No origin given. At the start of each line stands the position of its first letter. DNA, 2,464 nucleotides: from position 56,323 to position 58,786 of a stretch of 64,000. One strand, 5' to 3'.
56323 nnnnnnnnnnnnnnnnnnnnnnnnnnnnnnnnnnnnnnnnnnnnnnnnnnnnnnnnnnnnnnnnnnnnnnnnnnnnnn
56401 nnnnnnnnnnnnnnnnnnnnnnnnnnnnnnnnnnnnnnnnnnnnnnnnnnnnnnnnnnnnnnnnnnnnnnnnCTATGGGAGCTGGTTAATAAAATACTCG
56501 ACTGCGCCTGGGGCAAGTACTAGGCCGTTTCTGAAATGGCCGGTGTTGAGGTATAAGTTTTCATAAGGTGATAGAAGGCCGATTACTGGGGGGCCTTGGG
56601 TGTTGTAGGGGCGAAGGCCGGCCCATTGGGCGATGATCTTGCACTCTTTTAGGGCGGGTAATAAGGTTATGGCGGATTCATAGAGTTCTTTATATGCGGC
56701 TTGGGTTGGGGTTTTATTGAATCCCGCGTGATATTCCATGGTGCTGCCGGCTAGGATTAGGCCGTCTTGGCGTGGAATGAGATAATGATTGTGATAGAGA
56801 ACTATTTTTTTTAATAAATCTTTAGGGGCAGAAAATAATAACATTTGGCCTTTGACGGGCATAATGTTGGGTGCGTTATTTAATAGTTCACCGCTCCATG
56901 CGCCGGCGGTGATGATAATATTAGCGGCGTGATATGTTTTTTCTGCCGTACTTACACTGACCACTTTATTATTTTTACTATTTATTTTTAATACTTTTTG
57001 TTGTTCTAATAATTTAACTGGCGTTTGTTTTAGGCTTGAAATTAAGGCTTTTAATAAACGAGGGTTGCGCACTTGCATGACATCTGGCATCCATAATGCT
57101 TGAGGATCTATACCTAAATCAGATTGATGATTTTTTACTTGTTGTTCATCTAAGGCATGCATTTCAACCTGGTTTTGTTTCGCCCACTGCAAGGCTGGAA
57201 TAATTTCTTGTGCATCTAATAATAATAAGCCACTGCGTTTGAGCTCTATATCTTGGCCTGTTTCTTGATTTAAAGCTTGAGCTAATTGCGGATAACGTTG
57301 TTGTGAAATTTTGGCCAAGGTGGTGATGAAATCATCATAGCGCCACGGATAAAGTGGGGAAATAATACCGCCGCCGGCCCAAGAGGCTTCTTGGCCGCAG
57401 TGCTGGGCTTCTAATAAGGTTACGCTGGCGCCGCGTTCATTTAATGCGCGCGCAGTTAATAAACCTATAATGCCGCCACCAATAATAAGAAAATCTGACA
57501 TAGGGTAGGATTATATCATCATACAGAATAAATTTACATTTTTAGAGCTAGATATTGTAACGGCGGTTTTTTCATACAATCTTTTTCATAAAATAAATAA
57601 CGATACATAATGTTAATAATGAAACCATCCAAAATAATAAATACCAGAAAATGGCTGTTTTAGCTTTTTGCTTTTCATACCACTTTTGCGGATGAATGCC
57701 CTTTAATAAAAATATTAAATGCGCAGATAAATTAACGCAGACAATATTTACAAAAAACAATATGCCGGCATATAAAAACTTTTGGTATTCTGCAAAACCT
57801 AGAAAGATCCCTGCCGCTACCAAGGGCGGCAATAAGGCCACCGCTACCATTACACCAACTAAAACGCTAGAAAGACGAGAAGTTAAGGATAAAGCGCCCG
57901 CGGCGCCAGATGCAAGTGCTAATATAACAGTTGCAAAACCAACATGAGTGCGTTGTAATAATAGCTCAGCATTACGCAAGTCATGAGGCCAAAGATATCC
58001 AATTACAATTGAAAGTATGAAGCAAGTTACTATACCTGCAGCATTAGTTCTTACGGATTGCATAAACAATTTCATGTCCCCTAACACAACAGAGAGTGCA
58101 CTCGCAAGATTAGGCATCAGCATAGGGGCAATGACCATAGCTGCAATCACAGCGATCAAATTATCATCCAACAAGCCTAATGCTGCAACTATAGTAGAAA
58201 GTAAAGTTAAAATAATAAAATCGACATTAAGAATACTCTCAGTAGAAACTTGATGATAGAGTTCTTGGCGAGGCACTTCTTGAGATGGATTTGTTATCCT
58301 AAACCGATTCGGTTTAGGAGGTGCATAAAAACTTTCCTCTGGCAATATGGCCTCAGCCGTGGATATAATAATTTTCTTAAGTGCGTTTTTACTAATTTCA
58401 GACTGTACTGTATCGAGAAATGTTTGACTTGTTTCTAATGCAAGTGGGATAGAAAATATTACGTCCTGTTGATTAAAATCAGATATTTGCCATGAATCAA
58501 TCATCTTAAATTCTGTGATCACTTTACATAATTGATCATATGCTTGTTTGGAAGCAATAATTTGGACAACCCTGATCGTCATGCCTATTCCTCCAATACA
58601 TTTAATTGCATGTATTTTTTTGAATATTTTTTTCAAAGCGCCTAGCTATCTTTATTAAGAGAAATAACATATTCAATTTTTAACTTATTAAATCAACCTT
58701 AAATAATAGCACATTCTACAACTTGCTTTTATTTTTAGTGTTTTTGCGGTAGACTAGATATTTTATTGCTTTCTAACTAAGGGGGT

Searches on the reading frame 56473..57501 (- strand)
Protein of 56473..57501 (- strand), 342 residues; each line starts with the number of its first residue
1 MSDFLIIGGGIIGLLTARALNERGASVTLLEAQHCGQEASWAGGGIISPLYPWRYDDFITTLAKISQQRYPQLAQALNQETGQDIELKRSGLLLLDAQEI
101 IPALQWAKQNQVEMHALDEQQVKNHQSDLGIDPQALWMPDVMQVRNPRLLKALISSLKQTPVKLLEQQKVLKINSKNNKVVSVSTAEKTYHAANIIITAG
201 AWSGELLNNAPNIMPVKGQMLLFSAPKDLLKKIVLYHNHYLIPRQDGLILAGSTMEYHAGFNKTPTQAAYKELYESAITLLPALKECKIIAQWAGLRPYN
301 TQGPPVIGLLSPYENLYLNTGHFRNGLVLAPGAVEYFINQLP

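Call 7: search_protein_families(library=pfam, proteins=[window:56473-57501:-], max_evalue=0.01)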
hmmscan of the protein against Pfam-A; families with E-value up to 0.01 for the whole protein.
window:56473-57501:- (342 aa): 11 families
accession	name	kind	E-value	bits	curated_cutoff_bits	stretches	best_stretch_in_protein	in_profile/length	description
PF01266.30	DAO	-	1.3e-66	225.9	27.9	1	3-333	1-346/353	FAD dependent oxidoreductase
PF00890.30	FAD_binding_2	-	1.1e-11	45.1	20.4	1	3-206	1-212/414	FAD binding domain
PF03486.20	HI0933_like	-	2.5e-10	40.7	50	2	3-68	2-69/244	HI0933-like protein Rossmann domain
PF07992.20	Pyr_redox_2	-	1.3e-08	35.1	26.1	1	4-33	145-174/291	Pyridine nucleotide-disulphide oxidoreductase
PF13738.12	Pyr_redox_3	-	1.4e-07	31.5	30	1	158-219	92-146/305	Pyridine nucleotide-disulphide oxidoreductase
PF00070.33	Pyr_redox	-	4.2e-06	27.6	22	1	5-33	3-31/82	Pyridine nucleotide-disulphide oxidoreductase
PF13450.12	NAD_binding_8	-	7.2e-06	26.6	21.9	1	6-34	1-29/68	NAD(P)-binding Rossmann-like domain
PF12831.13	FAD_oxidored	-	0.00017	21.5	27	1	3-196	1-140/416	FAD dependent oxidoreductase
PF01494.25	FAD_binding_3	-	0.00021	21.1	22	1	3-34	3-34/349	FAD binding domain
PF01134.28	GIDA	-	0.00037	20.1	22.1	0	143-204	91-153/391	Glucose inhibited division protein A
PF01593.30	Amino_oxidase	-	0.0016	18.2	19.8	0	13-34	3-24/443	Flavin containing amine oxidoreductase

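Call 8: find_encoding_contigs(protein=window:56473-57501:-, flank=10000, max_places=6)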
Protein window:56473-57501:- (342 aa): 1 contig read that carries it; 1 place shown.
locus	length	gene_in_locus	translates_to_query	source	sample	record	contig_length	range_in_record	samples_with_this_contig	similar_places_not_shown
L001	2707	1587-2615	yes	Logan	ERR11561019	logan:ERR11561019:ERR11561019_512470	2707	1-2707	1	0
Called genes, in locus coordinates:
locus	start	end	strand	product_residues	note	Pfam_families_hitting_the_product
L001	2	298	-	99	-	?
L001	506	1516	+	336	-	PF04087:DUF389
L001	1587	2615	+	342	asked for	PF00070:Pyr_redox (faint), PF00890:FAD_binding_2, PF01266:DAO, PF03486:HI0933_like (faint), PF07992:Pyr_redox_2 (faint), PF13450:NAD_binding_8 (weak), PF13738:Pyr_redox_3 (faint)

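Call 9: find_related_loci(query=window:56473-57501:-, collection=genome_contigs, flank=10000)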
Query window:56473-57501:- (342 aa) in genome_contigs; peptide patterns used: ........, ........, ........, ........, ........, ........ (x = any residue, [..] = any of these).
21 stretches matched a pattern; 9 encode a relative of the query (tblastn E <= 1e-3); 9 distinct loci.
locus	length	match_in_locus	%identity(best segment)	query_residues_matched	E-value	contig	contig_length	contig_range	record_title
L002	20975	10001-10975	72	1-341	4e-150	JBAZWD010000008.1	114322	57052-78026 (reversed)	MAG: Legionellales bacterium isolate SO_2017_GW1_269 NODE_1159_length_114322_cov_1.445002_OW334_2017, whole genome shotg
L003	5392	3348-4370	45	1-339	4e-89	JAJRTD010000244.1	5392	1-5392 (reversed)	MAG: Gammaproteobacteria bacterium isolate Dive96_bin1.263 k141_2656289, whole genome shotgun sequence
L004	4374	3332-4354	44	1-339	2e-88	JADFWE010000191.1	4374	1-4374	MAG: Proteobacteria bacterium isolate C4.bin.7 k83_776926, whole genome shotgun sequence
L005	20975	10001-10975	44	14-335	5e-84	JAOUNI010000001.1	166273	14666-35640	MAG: Gammaproteobacteria bacterium isolate 8_1_July_SF_Bin66 8_1_July_SF_Bin66_scaffold_15_c1, whole genome shotgun sequ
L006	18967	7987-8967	42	13-335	9e-75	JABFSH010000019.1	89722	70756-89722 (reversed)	MAG: Methylococcaceae bacterium isolate WB-IL-06 seq_65, whole genome shotgun sequence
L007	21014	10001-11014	43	1-335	1e-87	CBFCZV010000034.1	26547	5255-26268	MAG TPA_asm: uncultured Gammaproteobacteria bacterium isolate SRR26215676_concoct_189 genome assembly, contig: ERZ250734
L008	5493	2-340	73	231-342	6e-55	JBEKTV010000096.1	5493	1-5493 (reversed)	MAG: Gammaproteobacteria bacterium isolate SPRUCE 566 SPRUCE_566_96, whole genome shotgun sequence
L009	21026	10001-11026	45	1-339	1e-91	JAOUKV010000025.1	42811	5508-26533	MAG: Gammaproteobacteria bacterium isolate 8_1_Jan_SF_Bin56 8_1_Jan_SF_Bin56_scaffold_334_c1, whole genome shotgun seque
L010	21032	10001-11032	28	6-341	1e-26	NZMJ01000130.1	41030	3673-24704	MAG: Maricaulis sp. isolate IN14 MHASMcontig_63218, whole genome shotgun sequence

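Call 27: find_homologous_proteins(query=window:56473-57501:-, max_evalue=1e-60)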
Query window:56473-57501:- (342 aa): 6987 proteins with E <= 1e-60 among 8000 candidates; the best 120 are listed.
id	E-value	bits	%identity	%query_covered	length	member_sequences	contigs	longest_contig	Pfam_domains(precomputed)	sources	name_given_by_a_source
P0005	1.0e-225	766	100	100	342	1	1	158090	PF01266.31,PF13450.13,PF00890.31,PF07992.21,PF00070.34,PF13738.13,PF03486.21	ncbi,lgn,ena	-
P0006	1.2e-192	658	87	99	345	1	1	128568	PF01266.31,PF01593.31,PF13450.13,PF00890.31,PF07992.21,PF00070.34,PF13738.13,PF03486.21,PF01494.26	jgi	jgi:glycine oxidase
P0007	5.1e-177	606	78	100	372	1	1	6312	PF01266.31,PF13450.13,PF00890.31,PF07992.21,PF00070.34,PF13738.13,PF03486.21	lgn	-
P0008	6.2e-150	517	71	100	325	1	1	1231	PF01266.31,PF13450.13,PF00890.31,PF07992.21,PF00070.34,PF13738.13,PF03486.21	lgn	-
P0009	4.3e-148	511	72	100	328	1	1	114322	PF01266.31,PF01593.31,PF13450.13,PF00890.31,PF07992.21,PF13738.13,PF03486.21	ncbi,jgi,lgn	ncbi:MAG: glycine oxidase ThiO [Legionellales bacterium]|jgi:glycine oxidase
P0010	4.1e-143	495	69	100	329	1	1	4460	PF01266.31,PF13450.13,PF00890.31,PF07992.21,PF13738.13,PF03486.21,PF01134.29,PF01494.26,PF12831.14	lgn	-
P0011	4.9e-143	494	67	100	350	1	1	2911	PF01266.31,PF01593.31,PF13450.13,PF00890.31,PF07992.21,PF13738.13,PF03486.21,PF01494.26,PF12831.14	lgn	-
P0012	5.4e-140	484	65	100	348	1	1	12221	PF01266.31,PF01593.31,PF13450.13,PF00890.31,PF07992.21,PF13738.13,PF03486.21,PF01494.26,PF12831.14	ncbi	-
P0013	2.6e-139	482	67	99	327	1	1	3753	PF01266.31,PF01593.31,PF13450.13,PF00890.31,PF07992.21,PF00070.34,PF13738.13,PF03486.21,PF01134.29,PF12831.14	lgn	-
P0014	1.6e-133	463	64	99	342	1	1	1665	PF01266.31,PF00890.31,PF07992.21,PF03486.21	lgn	-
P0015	1.1e-128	447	61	100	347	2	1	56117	PF01266.31,PF00890.31,PF07992.21,PF13738.13,PF03486.21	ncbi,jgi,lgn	-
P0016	7.1e-127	441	61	100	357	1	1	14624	PF01266.31,PF13450.13,PF00890.31,PF07992.21,PF00070.34,PF13738.13,PF03486.21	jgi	jgi:glycine oxidase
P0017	1.8e-98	348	50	96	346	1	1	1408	PF01266.31,PF13450.13,PF00890.31,PF07992.21,PF03486.21,PF12831.14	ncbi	-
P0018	4.5e-96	340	50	99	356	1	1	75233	PF01266.31,PF13450.13,PF00890.31,PF07992.21,PF00070.34,PF03486.21,PF01134.29,PF01494.26,PF12831.14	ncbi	-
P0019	1.7e-95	338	50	99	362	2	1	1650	PF01266.31,PF00890.31,PF07992.21,PF03486.21,PF12831.14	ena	-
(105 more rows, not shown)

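Call 28: find_encoding_contigs(protein=P0006, flank=10000, max_places=3)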
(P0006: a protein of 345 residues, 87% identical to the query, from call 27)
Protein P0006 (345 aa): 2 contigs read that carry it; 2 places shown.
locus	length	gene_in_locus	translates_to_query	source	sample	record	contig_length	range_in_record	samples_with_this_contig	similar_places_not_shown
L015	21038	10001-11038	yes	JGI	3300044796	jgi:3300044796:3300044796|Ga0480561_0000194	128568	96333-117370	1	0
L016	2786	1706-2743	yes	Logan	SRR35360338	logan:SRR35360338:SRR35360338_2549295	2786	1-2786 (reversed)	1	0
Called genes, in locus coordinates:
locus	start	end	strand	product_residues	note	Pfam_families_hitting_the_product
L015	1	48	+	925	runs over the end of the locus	PF16078:2-oxogl_dehyd_N, PF00676:E1_dh, PF02779:Transket_pyr, PF16870:OxoGdeHyase_C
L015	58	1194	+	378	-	PF00364:Biotin_lipoyl, PF02817:E3_binding, PF00198:2-oxoacid_dh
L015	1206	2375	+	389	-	PF01071:GARS_A (weak), PF08442:ATP-grasp_2, PF13549:ATP-grasp_5, PF24948:Citrate_synth_N, PF00549:Ligase_CoA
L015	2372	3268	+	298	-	PF02629:CoA_binding, PF13607:Succ_CoA_lig, PF00549:Ligase_CoA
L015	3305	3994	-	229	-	PF00149:Metallophos, PF12850:Metallophos_2 (faint)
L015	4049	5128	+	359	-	PF00266:Aminotran_5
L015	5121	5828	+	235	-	PF02224:Cytidylate_kin, PF13189:Cytidylate_kin2 (weak)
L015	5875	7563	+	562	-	PF21710:Spt6_S1 (faint), PF17092:PCB_OB (faint), PF00575:S1, PF23459:S1_RRP5 (weak), PF00575:S1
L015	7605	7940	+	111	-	PF00216:Bac_DNA_binding, PF18291:HU-HIG (faint)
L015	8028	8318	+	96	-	PF06305:LapA_dom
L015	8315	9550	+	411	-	PF00515:TPR_1 (faint), PF07719:TPR_2 (faint), PF13176:TPR_7 (faint), PF13181:TPR_8 (faint), PF13424:TPR_12 (faint), PF13428:TPR_14 (faint), PF13432:TPR_16 (faint), PF18073:Zn_ribbon_LapB, +1 more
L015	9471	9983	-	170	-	PF12019:GspH (weak)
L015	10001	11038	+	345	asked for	PF00070:Pyr_redox (faint), PF00890:FAD_binding_2, PF01266:DAO, PF01494:FAD_binding_3 (faint), PF03486:HI0933_like (faint), PF07992:Pyr_redox_2 (weak), PF13450:NAD_binding_8 (weak), PF13738:Pyr_redox_3 (faint), +1 more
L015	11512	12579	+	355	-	PF24624:Int_N (weak), PF00589:Phage_integrase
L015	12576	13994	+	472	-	-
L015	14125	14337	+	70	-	-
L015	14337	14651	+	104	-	PF14090:HTH_39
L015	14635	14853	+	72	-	-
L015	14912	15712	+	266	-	-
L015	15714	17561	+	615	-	PF13155:Toprim_2, PF13662:Toprim_4 (faint), PF13481:AAA_25 (weak), PF03796:DnaB_C (weak)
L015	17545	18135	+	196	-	-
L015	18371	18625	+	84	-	-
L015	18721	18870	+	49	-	-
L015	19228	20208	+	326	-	PF05150:Legionella_OMP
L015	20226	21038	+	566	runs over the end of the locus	-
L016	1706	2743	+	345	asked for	PF00070:Pyr_redox (faint), PF00890:FAD_binding_2, PF01266:DAO, PF01494:FAD_binding_3 (faint), PF03486:HI0933_like (faint), PF07992:Pyr_redox_2 (weak), PF13450:NAD_binding_8 (weak), PF13738:Pyr_redox_3 (faint), +1 more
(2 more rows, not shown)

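Call 29: find_encoding_contigs(protein=P0007, flank=10000, max_places=3)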
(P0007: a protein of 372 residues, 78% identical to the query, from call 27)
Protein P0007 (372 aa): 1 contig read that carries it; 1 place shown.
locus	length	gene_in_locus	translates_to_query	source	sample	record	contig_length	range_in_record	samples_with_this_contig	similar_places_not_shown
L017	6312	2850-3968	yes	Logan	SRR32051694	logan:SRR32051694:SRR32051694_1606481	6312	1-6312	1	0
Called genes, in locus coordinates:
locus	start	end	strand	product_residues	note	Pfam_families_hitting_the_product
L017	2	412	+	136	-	?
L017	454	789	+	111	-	PF00216:Bac_DNA_binding, PF18291:HU-HIG (faint)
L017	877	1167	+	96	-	PF06305:LapA_dom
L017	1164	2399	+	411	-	PF00515:TPR_1 (faint), PF07719:TPR_2 (faint), PF13176:TPR_7 (faint), PF13181:TPR_8 (faint), PF13424:TPR_12 (faint), PF13428:TPR_14 (faint), PF13432:TPR_16 (faint), PF18073:Zn_ribbon_LapB, +1 more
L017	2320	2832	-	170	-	PF12019:GspH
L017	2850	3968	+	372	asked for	PF00070:Pyr_redox (faint), PF00890:FAD_binding_2, PF01266:DAO, PF03486:HI0933_like (faint), PF07992:Pyr_redox_2 (faint), PF13450:NAD_binding_8 (weak), PF13738:Pyr_redox_3 (faint)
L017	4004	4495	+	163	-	-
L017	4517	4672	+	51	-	-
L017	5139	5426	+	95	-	PF02604:PhdYeFM_antitox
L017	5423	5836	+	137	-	PF01850:PIN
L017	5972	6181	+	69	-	-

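Call 30: find_encoding_contigs(protein=P0012, flank=10000, max_places=3)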
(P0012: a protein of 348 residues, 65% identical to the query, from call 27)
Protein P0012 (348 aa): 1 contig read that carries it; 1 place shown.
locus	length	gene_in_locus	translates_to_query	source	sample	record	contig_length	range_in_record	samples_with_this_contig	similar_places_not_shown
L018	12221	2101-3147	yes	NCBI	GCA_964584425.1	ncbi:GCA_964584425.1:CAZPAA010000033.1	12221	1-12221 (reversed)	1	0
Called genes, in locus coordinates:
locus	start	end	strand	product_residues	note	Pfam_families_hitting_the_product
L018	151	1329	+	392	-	PF00515:TPR_1 (faint), PF07719:TPR_2 (faint), PF13176:TPR_7 (faint), PF13181:TPR_8 (faint), PF13424:TPR_12 (faint), PF13428:TPR_14 (faint), PF13432:TPR_16 (faint), PF18073:Zn_ribbon_LapB, +1 more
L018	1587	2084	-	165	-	PF07963:N_methyl (weak), PF12019:GspH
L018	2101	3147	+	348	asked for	PF00890:FAD_binding_2, PF01266:DAO, PF01494:FAD_binding_3 (faint), PF03486:HI0933_like, PF07992:Pyr_redox_2, PF12831:FAD_oxidored (faint), PF13450:NAD_binding_8 (weak), PF13738:Pyr_redox_3 (faint), +1 more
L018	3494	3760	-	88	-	-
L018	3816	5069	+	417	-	PF13857:Ank_5 (faint), PF00023:Ank (faint), PF13606:Ank_3 (faint), PF12796:Ank_2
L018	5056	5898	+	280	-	-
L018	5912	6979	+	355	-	-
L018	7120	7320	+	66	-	-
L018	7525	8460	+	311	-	PF04381:RdgC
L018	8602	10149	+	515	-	PF03023:MurJ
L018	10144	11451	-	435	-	PF00069:Pkinase, PF07714:PK_Tyr_Ser-Thr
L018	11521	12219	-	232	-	?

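Call 38: find_encoding_contigs(protein=P0015, flank=10000, max_places=2)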
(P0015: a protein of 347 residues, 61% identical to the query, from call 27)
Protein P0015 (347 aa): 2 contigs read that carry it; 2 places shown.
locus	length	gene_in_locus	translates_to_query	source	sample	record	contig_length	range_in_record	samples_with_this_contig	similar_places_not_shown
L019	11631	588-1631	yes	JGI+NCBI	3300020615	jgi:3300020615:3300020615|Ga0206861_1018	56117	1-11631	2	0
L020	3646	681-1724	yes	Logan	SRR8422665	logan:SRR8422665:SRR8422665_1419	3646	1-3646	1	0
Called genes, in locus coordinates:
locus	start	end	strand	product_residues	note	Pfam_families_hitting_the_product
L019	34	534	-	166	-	PF12019:GspH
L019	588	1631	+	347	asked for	PF00890:FAD_binding_2, PF01266:DAO, PF03486:HI0933_like (faint), PF07992:Pyr_redox_2 (faint), PF13738:Pyr_redox_3 (faint)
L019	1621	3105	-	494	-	-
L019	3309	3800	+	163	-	PF07798:CCDC90-like, PF27276:MJ0349 (faint)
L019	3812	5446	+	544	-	PF00795:CN_hydrolase, PF02540:NAD_synthase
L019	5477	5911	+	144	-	-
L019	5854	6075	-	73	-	-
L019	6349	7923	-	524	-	PF07514:TraI_2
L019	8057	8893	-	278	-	PF13512:TPR_18, PF13525:YfiO, PF13174:TPR_6 (faint)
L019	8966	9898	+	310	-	PF00849:PseudoU_synth_2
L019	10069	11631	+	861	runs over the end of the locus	PF02861:Clp_N, PF23569:NBD_SMAX1 (weak), PF00004:AAA, PF17871:AAA_lid_9, PF00004:AAA, PF07724:AAA_2, PF07728:AAA_5, PF10431:ClpB_D2-small, +6 more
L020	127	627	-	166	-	PF12019:GspH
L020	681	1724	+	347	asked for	PF00890:FAD_binding_2, PF01266:DAO, PF03486:HI0933_like (faint), PF07992:Pyr_redox_2 (faint), PF13738:Pyr_redox_3 (faint)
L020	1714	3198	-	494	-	-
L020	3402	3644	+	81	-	?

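Call 39: find_encoding_contigs(protein=P0016, flank=10000, max_places=2)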
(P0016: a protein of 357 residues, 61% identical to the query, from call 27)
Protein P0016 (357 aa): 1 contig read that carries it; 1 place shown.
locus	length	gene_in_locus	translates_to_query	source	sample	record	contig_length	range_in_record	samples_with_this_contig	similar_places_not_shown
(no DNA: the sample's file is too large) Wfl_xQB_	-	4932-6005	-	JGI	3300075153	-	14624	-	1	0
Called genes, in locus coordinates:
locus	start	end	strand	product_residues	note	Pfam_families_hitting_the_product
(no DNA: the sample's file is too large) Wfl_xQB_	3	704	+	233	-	?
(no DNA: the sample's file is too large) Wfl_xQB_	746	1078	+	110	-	PF00216:Bac_DNA_binding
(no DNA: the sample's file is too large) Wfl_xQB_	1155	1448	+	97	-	PF06305:LapA_dom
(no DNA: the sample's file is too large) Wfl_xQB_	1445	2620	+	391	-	PF07719:TPR_2 (faint), PF13176:TPR_7 (faint), PF13424:TPR_12 (faint), PF13428:TPR_14 (faint), PF13432:TPR_16 (faint), PF14559:TPR_19 (faint), PF18073:Zn_ribbon_LapB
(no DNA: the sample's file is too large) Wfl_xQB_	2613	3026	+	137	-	PF02604:PhdYeFM_antitox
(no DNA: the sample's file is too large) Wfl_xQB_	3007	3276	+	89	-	PF06769:YoeB_toxin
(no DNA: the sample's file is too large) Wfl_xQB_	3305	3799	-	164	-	PF00583:Acetyltransf_1 (weak), PF13673:Acetyltransf_10, PF13508:Acetyltransf_7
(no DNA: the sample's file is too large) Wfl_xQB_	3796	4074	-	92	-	PF08681:TacA1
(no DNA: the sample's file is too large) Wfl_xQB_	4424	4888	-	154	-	PF12019:GspH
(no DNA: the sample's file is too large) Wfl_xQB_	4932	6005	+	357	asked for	PF00070:Pyr_redox (faint), PF00890:FAD_binding_2, PF01266:DAO, PF03486:HI0933_like (weak), PF07992:Pyr_redox_2 (faint), PF13450:NAD_binding_8 (weak), PF13738:Pyr_redox_3 (faint)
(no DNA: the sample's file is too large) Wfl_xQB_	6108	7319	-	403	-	-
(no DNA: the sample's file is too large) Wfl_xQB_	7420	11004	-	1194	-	-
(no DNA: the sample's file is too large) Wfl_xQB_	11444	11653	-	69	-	-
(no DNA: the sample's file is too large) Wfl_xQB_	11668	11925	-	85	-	-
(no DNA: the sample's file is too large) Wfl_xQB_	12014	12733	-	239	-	-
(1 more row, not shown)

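Call 44: find_encoding_contigs(protein=P0010, flank=10000, max_places=2)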
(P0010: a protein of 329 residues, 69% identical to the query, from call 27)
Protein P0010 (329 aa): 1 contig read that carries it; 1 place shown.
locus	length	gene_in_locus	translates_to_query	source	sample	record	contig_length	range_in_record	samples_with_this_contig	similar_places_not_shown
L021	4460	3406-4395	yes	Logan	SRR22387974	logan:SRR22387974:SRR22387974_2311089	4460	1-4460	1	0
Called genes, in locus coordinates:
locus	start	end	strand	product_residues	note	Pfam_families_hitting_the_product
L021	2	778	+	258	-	?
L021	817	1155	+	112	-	PF00216:Bac_DNA_binding, PF18291:HU-HIG (weak)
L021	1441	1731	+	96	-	PF06305:LapA_dom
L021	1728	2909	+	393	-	PF00515:TPR_1 (faint), PF07719:TPR_2 (faint), PF13174:TPR_6 (faint), PF13176:TPR_7 (faint), PF13181:TPR_8 (faint), PF13424:TPR_12 (faint), PF13428:TPR_14 (faint), PF18073:Zn_ribbon_LapB, +2 more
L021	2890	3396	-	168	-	PF07963:N_methyl (weak), PF12019:GspH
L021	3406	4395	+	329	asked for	PF00890:FAD_binding_2, PF01134:GIDA (faint), PF01266:DAO, PF01494:FAD_binding_3 (faint), PF03486:HI0933_like, PF07992:Pyr_redox_2 (weak), PF12831:FAD_oxidored (faint), PF13450:NAD_binding_8 (weak), +1 more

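Call 45: find_encoding_contigs(protein=P0013, flank=10000, max_places=2)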
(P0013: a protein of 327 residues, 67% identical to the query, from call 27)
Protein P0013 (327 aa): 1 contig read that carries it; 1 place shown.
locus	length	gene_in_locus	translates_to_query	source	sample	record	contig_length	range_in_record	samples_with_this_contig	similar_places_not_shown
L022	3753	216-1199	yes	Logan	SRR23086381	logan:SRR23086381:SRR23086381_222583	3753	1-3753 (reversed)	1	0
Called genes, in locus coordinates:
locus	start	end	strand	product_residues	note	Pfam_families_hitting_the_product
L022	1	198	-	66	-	?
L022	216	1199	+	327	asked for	PF00070:Pyr_redox (faint), PF00890:FAD_binding_2 (weak), PF01134:GIDA (faint), PF01266:DAO, PF03486:HI0933_like, PF07992:Pyr_redox_2 (faint), PF12831:FAD_oxidored (weak), PF13450:NAD_binding_8 (faint), +2 more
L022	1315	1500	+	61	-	-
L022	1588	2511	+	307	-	PF04381:RdgC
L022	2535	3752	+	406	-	?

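Call 68: search_protein_families(library=pfam, proteins=[L015:11512-12579:+, L015:12576-13994:+, L015:14912-15712:+, L015:15714-17561:+, L015:17545-18135:+, L008:388-1506:+, L008:1532-2428:-, L017:4004-4495:+], max_evalue=0.001)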
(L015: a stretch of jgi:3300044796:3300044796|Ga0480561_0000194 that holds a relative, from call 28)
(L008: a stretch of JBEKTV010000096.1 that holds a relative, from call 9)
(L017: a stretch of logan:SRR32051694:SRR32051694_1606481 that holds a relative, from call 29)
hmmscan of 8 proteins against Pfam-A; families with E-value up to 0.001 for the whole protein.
L015:11512-12579:+ (355 aa): 2 families
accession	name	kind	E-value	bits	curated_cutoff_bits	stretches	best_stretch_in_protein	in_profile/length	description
PF00589.27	Phage_integrase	-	2.6e-35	122.2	27.1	1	174-336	2-171/172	Phage integrase family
PF24624.1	Int_N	-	2.7e-07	31.7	27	1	79-164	19-98/100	Phage integrase, N-terminal domain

L015:12576-13994:+ (472 aa): 0 families

L015:14912-15712:+ (266 aa): 0 families

L015:15714-17561:+ (615 aa): 4 families
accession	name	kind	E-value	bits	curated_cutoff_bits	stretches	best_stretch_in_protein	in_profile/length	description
PF13155.12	Toprim_2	-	1.2e-11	45.3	22.1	1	204-289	2-87/88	Toprim-like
PF13481.12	AAA_25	-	1.1e-07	32.1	27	1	353-502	32-193/195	AAA domain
PF03796.21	DnaB_C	-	5e-06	26.5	27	1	351-589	16-253/255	DnaB-like helicase C terminal domain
PF13662.12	Toprim_4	-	1.2e-05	25.9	25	1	202-278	3-81/85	Toprim domain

L015:17545-18135:+ (196 aa): 0 families

L008:388-1506:+ (372 aa): 2 families
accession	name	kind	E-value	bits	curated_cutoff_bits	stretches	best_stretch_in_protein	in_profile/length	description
PF00144.29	Beta-lactamase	-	6.4e-32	111.5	27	1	9-305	5-317/329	Beta-lactamase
PF13354.11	Beta-lactamase2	-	0.00045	20.1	22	0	39-108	7-79/214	Beta-lactamase enzyme family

L008:1532-2428:- (298 aa): 0 families

L017:4004-4495:+ (163 aa): 0 families

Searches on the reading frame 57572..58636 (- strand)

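Call 7: search_protein_families(library=pfam, proteins=[window:57572-58636:-], max_evalue=0.01)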
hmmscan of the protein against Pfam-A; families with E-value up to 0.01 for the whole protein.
window:57572-58636:- (354 aa): 1 family
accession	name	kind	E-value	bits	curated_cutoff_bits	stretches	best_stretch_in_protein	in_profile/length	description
PF04087.19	DUF389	-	1.5e-36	125.9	23.9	1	167-303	1-137/137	Domain of unknown function (DUF389)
